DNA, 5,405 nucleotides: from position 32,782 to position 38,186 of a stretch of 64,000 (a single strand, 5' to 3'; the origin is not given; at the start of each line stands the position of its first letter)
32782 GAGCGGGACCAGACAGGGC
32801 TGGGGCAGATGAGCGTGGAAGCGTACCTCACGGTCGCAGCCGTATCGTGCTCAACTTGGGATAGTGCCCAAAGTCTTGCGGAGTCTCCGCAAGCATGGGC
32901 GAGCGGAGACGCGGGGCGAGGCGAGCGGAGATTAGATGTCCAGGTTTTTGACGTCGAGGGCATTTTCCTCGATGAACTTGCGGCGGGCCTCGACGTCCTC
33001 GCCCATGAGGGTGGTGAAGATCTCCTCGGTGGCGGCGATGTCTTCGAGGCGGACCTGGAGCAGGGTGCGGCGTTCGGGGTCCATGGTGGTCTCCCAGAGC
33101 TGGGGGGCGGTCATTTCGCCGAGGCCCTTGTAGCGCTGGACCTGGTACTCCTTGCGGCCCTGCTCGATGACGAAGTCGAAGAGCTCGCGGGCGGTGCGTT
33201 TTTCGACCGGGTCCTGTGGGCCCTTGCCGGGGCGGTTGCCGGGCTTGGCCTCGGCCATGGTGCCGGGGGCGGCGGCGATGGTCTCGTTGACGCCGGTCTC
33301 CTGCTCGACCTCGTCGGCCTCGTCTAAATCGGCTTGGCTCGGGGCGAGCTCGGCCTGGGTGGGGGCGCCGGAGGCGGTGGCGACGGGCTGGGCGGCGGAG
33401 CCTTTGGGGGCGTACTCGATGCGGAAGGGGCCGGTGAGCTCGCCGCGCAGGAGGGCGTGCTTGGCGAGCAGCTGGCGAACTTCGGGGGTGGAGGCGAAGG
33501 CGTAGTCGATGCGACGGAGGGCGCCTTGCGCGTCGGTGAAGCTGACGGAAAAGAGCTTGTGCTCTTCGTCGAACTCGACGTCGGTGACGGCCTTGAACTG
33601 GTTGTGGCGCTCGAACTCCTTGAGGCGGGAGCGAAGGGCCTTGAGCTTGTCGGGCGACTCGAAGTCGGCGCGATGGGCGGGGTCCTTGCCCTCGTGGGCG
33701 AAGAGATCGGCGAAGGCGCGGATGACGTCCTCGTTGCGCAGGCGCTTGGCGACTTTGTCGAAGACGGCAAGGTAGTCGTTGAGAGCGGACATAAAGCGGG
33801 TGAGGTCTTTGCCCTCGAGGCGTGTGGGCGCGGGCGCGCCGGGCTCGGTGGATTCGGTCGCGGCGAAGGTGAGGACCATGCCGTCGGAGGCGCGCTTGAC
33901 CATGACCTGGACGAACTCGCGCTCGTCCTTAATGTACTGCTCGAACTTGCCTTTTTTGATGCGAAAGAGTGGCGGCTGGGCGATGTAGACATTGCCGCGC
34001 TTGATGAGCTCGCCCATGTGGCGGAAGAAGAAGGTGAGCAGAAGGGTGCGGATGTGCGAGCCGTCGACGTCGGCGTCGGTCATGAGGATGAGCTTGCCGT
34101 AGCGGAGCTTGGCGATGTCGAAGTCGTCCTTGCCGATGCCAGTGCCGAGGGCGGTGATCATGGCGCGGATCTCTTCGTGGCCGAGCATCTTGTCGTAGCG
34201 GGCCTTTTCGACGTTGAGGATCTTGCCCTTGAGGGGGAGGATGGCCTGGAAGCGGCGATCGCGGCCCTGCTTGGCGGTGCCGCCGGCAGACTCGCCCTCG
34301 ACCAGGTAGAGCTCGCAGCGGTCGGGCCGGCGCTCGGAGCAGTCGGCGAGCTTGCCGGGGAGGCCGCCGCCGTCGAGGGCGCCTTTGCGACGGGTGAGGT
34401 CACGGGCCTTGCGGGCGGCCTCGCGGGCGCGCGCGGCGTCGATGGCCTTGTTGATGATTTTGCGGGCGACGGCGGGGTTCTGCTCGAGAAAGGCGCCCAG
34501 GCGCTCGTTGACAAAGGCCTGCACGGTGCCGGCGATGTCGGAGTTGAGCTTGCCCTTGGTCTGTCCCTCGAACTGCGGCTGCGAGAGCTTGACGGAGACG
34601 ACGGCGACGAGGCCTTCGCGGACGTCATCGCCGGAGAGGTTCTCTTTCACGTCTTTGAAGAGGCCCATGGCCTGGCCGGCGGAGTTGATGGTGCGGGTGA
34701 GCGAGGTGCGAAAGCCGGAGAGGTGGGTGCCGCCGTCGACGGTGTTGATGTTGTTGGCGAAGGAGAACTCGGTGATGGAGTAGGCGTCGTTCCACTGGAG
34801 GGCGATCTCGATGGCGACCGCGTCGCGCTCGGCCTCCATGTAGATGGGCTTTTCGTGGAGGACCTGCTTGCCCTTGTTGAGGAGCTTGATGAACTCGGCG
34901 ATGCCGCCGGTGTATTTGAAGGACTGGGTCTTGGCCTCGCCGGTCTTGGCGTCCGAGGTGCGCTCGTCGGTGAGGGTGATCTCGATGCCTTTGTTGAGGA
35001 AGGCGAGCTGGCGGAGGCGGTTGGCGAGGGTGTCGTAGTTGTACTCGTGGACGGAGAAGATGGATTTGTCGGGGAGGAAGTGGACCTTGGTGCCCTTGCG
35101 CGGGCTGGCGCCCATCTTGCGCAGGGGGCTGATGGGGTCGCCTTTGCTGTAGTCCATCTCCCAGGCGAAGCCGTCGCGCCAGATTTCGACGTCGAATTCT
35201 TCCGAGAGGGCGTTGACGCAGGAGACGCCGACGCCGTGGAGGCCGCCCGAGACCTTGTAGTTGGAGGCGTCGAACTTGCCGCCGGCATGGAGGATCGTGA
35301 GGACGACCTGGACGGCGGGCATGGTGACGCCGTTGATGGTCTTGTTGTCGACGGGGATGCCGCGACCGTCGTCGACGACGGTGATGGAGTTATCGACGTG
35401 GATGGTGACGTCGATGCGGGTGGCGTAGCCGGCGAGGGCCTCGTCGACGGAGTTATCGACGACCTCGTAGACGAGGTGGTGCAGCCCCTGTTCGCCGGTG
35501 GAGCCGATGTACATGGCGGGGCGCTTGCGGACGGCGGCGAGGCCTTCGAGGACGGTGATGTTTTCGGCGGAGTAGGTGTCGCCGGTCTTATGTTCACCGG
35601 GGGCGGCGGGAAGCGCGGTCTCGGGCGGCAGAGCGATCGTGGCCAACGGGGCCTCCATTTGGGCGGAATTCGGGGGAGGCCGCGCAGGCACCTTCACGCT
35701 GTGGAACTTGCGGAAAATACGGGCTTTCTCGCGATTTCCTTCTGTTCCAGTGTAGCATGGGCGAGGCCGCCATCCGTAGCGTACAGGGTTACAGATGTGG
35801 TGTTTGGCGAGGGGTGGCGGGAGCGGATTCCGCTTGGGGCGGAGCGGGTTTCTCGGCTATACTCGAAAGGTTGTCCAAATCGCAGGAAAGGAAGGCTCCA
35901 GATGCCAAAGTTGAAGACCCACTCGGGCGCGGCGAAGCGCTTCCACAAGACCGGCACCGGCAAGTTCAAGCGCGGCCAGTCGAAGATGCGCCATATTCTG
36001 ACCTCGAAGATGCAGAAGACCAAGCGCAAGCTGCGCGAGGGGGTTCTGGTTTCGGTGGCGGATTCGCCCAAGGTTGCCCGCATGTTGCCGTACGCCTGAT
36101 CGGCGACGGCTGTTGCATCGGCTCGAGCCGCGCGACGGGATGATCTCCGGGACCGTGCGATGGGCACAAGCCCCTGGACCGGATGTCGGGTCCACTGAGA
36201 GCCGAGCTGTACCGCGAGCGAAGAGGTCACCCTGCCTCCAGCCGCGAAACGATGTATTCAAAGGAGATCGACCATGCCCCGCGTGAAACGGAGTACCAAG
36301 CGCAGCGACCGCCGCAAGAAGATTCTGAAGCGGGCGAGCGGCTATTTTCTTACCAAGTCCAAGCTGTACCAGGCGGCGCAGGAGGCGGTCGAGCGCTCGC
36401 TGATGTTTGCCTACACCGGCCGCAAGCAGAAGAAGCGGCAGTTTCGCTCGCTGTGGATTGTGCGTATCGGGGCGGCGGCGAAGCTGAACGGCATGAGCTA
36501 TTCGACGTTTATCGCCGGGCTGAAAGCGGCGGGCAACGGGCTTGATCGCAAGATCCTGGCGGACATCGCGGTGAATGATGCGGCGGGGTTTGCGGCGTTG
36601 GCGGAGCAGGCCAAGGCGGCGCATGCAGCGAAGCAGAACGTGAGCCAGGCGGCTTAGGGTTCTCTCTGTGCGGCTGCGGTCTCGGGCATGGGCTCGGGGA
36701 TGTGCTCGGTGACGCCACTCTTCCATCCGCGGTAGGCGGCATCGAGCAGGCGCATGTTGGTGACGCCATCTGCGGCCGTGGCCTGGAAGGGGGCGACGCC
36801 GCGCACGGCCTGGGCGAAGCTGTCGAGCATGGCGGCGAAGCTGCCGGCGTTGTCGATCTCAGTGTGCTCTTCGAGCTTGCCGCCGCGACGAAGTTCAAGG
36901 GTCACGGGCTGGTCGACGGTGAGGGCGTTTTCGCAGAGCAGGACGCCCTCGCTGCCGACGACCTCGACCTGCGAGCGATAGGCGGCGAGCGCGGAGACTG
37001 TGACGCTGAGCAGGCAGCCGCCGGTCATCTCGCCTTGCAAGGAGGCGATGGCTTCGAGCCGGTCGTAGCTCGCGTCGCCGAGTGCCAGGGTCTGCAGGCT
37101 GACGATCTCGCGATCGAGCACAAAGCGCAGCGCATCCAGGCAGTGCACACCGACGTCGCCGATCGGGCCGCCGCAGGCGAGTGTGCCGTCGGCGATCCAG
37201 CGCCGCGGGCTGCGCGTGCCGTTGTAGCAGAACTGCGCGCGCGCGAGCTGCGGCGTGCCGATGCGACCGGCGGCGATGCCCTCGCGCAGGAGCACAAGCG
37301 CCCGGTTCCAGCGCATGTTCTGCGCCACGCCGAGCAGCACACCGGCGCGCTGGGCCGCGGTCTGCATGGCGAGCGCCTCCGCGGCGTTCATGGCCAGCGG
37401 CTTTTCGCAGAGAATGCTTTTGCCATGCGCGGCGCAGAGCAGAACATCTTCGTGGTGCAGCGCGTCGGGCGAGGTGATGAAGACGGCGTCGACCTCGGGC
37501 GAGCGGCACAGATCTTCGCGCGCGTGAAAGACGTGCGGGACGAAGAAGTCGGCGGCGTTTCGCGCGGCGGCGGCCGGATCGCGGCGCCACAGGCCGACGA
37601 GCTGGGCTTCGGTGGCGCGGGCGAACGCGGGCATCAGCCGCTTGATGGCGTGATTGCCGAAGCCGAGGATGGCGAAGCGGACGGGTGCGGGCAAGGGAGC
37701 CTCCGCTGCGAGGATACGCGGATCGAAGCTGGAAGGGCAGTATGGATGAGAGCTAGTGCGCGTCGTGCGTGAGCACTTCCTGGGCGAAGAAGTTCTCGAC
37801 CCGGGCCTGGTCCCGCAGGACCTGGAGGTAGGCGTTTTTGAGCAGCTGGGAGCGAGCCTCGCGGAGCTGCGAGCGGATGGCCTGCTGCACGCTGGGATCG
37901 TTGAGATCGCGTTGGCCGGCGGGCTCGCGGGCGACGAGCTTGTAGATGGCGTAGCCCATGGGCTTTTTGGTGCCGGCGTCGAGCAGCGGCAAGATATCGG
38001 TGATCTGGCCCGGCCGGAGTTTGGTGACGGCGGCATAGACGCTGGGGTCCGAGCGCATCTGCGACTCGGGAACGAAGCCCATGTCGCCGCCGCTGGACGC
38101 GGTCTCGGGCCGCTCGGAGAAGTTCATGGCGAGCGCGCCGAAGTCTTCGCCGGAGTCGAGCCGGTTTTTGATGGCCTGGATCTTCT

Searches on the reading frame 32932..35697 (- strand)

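Call 50: search_protein_families(library=pfam, proteins=[window:32932-35697:-], max_evalue=0.001)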
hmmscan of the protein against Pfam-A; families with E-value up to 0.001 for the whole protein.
window:32932-35697:- (921 aa): 5 families
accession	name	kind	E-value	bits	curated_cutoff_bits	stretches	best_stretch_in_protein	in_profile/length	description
PF00204.31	DNA_gyraseB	-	2e-56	190.7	27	1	265-433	1-172/173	DNA gyrase B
PF00986.26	DNA_gyraseB_C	-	3.5e-29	101.2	29.8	1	849-910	2-63/63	DNA gyrase B subunit, carboxyl terminus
PF01751.28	Toprim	-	1.4e-18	67.3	23.1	1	462-574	1-95/96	Toprim domain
PF02518.31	HATPase_c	-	2e-16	60.8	26.4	1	69-210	3-108/111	Histidine kinase-, DNA gyrase B-, and HSP90-like ATPase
PF21249.2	GyrB_hook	-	6.3e-07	29.3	23.7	1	576-594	1-19/29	GyrB, hook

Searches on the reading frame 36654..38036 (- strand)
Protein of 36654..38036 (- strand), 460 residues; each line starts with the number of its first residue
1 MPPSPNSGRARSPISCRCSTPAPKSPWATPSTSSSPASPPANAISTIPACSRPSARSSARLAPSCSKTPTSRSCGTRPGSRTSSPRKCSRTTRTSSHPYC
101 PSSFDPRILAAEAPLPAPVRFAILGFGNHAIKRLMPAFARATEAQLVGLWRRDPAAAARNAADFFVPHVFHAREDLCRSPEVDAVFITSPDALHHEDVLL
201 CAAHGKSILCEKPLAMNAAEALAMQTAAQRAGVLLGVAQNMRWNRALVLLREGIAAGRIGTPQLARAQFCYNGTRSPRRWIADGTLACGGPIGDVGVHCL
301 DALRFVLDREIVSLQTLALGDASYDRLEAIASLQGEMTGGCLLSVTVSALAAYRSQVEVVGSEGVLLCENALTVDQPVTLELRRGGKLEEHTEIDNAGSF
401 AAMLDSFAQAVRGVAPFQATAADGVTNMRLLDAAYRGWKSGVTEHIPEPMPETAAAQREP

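Call 50: search_protein_families(library=pfam, proteins=[window:36654-38036:-], max_evalue=0.001)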
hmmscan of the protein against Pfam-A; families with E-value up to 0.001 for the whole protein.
window:36654-38036:- (460 aa): 3 families
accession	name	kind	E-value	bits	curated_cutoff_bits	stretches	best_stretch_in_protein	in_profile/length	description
PF01408.29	GFO_IDH_MocA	-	1.5e-22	80.9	24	1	119-238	1-119/120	Oxidoreductase family, NAD-binding Rossmann fold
PF22725.1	GFO_IDH_MocA_C3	-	2.9e-18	66.5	27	1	250-366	4-123/124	GFO/IDH/MocA C-terminal domain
PF02894.22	GFO_IDH_MocA_C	-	2.4e-10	41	22.9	1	251-438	1-210/218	Oxidoreductase family, C-terminal alpha/beta domain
